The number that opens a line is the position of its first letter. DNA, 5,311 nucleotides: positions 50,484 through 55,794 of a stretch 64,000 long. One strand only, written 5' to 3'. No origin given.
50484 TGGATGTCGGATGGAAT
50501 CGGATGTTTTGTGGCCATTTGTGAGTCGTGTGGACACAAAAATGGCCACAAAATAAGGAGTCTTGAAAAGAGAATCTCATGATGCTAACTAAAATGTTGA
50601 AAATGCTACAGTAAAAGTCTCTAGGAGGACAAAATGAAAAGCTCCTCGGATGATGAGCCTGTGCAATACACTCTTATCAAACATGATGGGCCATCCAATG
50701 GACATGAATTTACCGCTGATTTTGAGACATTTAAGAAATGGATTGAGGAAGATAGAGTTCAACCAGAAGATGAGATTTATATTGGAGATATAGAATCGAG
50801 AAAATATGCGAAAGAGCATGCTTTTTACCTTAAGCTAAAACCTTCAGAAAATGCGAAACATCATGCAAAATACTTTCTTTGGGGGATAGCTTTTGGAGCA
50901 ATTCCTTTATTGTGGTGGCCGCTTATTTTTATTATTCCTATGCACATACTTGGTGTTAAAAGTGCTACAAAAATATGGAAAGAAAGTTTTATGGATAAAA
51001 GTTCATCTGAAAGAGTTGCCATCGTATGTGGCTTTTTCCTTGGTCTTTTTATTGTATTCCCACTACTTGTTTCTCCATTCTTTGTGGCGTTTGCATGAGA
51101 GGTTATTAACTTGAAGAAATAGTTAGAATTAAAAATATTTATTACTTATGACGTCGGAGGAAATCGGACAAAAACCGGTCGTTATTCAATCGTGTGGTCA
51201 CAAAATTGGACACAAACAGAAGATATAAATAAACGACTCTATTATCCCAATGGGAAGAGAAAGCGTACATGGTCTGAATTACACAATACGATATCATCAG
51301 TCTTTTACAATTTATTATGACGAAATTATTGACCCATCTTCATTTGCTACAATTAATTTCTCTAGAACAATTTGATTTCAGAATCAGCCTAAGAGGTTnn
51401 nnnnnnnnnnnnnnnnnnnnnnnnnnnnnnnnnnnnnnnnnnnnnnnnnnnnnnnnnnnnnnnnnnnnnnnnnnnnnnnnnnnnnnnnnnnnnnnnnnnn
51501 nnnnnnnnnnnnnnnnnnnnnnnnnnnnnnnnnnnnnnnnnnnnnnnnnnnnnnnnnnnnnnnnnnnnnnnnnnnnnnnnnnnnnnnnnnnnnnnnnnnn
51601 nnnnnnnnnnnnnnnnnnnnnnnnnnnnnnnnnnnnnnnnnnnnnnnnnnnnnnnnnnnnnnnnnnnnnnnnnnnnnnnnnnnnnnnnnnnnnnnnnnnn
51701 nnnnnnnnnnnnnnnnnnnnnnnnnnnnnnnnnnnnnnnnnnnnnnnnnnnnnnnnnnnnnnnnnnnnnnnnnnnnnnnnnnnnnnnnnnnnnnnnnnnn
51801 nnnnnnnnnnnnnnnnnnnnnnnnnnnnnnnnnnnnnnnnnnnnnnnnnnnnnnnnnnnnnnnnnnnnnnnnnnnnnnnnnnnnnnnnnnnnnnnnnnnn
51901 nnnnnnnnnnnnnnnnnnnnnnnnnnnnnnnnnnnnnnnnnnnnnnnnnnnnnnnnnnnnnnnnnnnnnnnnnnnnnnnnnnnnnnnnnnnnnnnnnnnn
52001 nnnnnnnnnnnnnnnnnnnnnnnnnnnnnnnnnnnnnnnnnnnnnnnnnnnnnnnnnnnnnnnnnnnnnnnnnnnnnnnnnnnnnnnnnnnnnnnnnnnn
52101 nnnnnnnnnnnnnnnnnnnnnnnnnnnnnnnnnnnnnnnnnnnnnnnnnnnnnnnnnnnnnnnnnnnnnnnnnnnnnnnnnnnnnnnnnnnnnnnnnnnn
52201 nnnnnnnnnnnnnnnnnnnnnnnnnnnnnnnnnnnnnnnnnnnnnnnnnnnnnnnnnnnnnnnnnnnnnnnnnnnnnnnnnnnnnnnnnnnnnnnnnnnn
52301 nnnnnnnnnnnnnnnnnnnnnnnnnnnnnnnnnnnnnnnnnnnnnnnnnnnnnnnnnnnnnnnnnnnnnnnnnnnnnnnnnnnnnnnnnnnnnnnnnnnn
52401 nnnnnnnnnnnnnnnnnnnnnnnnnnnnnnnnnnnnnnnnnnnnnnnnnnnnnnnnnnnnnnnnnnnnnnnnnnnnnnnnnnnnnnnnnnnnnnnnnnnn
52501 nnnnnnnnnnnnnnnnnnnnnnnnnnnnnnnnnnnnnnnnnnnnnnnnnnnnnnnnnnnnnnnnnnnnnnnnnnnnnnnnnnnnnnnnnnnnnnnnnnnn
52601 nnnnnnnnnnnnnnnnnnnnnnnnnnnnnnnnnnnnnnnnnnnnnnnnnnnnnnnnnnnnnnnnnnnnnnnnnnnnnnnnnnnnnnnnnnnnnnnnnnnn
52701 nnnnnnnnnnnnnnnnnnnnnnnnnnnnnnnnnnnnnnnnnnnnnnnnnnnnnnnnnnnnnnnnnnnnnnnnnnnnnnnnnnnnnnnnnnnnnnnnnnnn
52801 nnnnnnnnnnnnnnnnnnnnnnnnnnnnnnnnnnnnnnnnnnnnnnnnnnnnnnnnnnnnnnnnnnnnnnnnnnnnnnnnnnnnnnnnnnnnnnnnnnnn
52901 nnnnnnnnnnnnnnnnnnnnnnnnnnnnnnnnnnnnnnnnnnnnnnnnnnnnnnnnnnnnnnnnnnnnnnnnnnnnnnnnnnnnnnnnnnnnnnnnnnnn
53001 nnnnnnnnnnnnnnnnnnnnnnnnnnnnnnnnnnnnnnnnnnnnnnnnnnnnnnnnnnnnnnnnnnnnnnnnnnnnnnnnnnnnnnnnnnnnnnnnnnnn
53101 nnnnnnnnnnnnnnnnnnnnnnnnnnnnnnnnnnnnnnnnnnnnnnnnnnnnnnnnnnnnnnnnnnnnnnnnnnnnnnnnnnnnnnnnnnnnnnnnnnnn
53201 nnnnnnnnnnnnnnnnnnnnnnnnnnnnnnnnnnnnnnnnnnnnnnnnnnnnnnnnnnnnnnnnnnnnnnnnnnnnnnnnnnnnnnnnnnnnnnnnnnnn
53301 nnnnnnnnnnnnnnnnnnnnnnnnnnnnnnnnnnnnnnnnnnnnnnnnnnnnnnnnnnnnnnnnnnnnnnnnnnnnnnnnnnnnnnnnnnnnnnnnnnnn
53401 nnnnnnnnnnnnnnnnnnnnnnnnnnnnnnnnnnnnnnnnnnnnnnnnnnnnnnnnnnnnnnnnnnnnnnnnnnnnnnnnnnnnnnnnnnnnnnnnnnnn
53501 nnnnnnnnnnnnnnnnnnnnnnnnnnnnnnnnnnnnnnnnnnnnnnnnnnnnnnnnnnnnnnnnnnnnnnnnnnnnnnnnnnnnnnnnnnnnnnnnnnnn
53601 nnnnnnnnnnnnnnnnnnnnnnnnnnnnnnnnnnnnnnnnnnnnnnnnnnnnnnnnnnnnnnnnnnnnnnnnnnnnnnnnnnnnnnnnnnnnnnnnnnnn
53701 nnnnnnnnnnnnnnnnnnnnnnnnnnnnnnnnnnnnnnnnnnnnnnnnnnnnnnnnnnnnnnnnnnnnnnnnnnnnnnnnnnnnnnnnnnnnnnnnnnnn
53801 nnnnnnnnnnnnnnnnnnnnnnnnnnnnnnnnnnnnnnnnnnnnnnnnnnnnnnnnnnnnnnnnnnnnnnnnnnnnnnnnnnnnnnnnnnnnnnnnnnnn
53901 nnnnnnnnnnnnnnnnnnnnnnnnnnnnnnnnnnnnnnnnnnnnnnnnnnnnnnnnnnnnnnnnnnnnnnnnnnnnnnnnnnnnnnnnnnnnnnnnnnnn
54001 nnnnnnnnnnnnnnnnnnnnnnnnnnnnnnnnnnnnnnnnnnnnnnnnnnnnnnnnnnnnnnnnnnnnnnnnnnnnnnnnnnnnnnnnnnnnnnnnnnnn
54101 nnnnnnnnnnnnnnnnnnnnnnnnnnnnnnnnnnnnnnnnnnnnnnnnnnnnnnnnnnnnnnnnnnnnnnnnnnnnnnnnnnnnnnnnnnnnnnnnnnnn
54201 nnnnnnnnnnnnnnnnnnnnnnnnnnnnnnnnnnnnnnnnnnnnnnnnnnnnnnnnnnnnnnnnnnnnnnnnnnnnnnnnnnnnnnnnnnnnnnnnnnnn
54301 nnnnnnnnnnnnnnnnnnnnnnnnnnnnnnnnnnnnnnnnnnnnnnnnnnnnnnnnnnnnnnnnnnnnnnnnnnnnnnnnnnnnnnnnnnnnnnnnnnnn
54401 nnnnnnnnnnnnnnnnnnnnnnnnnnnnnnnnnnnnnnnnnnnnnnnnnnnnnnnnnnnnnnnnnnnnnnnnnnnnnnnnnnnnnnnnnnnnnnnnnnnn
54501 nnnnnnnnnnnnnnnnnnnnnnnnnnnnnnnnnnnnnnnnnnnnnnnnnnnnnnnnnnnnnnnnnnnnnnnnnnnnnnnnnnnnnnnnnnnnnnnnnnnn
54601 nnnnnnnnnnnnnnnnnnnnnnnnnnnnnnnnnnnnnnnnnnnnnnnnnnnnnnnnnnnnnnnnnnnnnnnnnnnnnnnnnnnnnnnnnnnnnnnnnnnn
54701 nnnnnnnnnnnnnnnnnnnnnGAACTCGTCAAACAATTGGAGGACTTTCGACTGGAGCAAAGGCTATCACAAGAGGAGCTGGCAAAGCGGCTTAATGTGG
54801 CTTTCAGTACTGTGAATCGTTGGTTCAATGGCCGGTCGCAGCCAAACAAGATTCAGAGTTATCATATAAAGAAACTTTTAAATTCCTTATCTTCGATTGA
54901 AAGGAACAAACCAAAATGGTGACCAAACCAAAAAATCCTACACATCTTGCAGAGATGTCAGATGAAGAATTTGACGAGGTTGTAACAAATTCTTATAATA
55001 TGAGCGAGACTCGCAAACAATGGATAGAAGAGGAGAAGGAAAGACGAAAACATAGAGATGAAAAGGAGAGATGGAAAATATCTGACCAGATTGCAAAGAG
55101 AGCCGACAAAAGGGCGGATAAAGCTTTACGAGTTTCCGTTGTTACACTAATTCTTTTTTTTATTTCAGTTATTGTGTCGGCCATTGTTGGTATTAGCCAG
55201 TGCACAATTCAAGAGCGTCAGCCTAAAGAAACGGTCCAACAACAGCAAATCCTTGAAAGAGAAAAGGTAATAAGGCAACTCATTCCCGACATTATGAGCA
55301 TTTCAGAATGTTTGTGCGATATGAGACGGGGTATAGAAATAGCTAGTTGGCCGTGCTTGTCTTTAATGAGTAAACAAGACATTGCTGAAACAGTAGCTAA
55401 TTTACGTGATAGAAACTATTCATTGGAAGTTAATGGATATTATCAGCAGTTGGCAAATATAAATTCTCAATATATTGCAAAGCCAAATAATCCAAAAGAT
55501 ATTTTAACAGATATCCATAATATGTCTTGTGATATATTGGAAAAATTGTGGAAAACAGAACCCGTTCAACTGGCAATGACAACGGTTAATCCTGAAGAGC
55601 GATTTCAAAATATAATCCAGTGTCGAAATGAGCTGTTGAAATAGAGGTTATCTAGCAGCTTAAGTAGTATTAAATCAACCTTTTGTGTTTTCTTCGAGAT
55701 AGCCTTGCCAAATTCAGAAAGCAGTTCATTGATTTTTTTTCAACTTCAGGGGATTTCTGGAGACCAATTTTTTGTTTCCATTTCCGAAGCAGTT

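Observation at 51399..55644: Candidate undescribed defence module: Mrr-like nuclease/GHKL-like protein plus Rx4H (HEPN-type) protein with a divergent HTH and membrane protein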

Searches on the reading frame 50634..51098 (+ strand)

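Call 3: search_protein_families(library=pfam, proteins=[window:50634-51098:+], max_evalue=1)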
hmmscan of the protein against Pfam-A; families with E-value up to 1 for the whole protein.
window:50634-51098:+ (154 aa): 2 families
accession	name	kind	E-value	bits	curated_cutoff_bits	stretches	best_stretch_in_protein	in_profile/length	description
PF17364.7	DUF5389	-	0.035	14.6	25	1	72-106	4-38/104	Family of unknown function (DUF5389)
PF13373.11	Dsc3_C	-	0.27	11.9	25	0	35-100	52-113/145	DSC E3 ubiquitin ligase complex subunit 3, C-terminal domain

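Call 4: search_protein_families(library=padloc, proteins=[window:50634-51098:+], max_evalue=1)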
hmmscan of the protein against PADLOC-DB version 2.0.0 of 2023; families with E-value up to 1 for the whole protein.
window:50634-51098:+ (154 aa): 0 families

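Call 10: search_protein_families(library=ncbifam, proteins=[window:50634-51098:+], max_evalue=0.1)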
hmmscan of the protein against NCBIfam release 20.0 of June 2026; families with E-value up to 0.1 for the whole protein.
window:50634-51098:+ (154 aa): 0 families

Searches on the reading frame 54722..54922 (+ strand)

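Call 3: search_protein_families(library=pfam, proteins=[window:54722-54922:+], max_evalue=1)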
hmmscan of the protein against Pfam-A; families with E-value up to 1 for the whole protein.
window:54722-54922:+ (66 aa): 23 families
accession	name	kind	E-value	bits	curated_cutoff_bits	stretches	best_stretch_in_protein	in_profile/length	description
PF01381.28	HTH_3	-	4.2e-11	43.1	23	1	6-42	1-37/55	Helix-turn-helix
PF13560.12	HTH_31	-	1.2e-06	29.1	27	1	1-41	1-42/64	Helix-turn-helix domain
PF13744.12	HTH_37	-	0.00014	22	27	1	1-59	18-71/80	Helix-turn-helix domain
PF13412.12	HTH_24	-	0.00025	21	21.9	1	12-33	15-36/48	Winged helix-turn-helix DNA-binding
PF13384.12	HTH_23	-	0.00061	20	24.6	1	11-36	14-39/50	Homeodomain-like domain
PF04218.19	CENP-B_N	-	0.0027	17.8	21.2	1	11-37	19-45/53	CENP-B N-terminal DNA-binding domain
PF15943.11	YdaS_toxin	-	0.0056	16.9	30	1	16-40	10-34/65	Bacterial toxin YdaS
PF13545.12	HTH_Crp_2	-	0.0087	16.4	27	1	10-35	18-43/70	Crp-like helix-turn-helix domain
PF13936.12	HTH_38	-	0.024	14.8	27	1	11-33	17-39/44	Helix-turn-helix domain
PF13443.12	HTH_26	-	0.043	14.5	22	1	9-39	5-35/63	Cro/C1-type HTH DNA-binding domain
PF18284.7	DNA_meth_N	-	0.046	14.2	25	1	30-52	31-53/57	DNA methylase N-terminal domain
PF13542.12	HTH_Tnp_ISL3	-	0.046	13.6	27.4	1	11-36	24-48/51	Helix-turn-helix domain of transposase family ISL3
PF01047.28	MarR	-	0.058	13.7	24.6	1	13-34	16-37/59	MarR family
PF04545.22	Sigma70_r4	-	0.063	13.2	24.1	1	10-32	16-38/50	Sigma-70, region 4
PF13518.12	HTH_28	-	0.074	13.6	25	1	11-34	10-32/52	Helix-turn-helix domain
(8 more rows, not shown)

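Call 4: search_protein_families(library=padloc, proteins=[window:54722-54922:+], max_evalue=1)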
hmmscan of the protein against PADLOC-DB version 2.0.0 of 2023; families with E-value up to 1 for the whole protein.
window:54722-54922:+ (66 aa): 13 families
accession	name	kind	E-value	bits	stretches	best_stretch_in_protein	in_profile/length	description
PDLC03951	RmrA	-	3.7e-05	20.9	1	4-53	11-60/400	-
PDLC03952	RmrA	-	6.2e-05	20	1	4-53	25-74/395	-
PDLC01766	Cas3c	-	0.00014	18.2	1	3-62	10-64/1009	-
PDLC02926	HTH_VI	-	0.00025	19.2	1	2-42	2-42/92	-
PDLC03948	RmrA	-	0.00026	18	1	6-54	13-61/397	-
PDLC03956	RmrA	-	0.00034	17.8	1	12-45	19-53/399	-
PDLC03954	RmrA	-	0.0009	16.3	1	4-54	13-63/380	-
PDLC04133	mad1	-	0.0013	16.9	1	12-34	3-25/60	mads_1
PDLC04760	PDC-M64C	-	0.0036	15.7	1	5-38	30-63/93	-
PDLC03947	RmrA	-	0.0084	13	1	5-54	15-64/383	-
PDLC03946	RmrA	-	0.0087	12.8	1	5-53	6-54/357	-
PDLC03945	RmrA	-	0.0088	13.2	1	4-54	5-55/394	-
PDLC03949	RmrA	-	0.017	12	1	10-54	11-55/363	-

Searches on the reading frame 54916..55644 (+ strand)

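Call 3: search_protein_families(library=pfam, proteins=[window:54916-55644:+], max_evalue=1)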
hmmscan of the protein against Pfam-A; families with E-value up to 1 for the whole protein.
window:54916-55644:+ (242 aa): 1 family
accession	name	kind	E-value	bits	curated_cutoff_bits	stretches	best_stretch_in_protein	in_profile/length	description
PF19287.4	DUF5910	-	0.3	11.7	23.2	1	23-78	24-75/124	Family of unknown function (DUF5910)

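Call 4: search_protein_families(library=padloc, proteins=[window:54916-55644:+], max_evalue=1)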
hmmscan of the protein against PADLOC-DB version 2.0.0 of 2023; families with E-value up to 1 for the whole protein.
window:54916-55644:+ (242 aa): 0 families

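Call 10: search_protein_families(library=ncbifam, proteins=[window:54916-55644:+], max_evalue=0.1)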
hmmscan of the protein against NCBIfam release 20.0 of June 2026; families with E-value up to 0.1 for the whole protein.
window:54916-55644:+ (242 aa): 2 families
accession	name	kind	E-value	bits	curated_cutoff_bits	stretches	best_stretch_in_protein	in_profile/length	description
TIGR01597.1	PYST-B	paralog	0.035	13.6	175.5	1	30-95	159-224/256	Plasmodium yoelii subtelomeric family PYST-B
TIGR04569.1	arch_SelU_Cterm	equivalog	0.048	13.5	180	1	152-231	85-165/217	selenouridine synthase SelU-like subunit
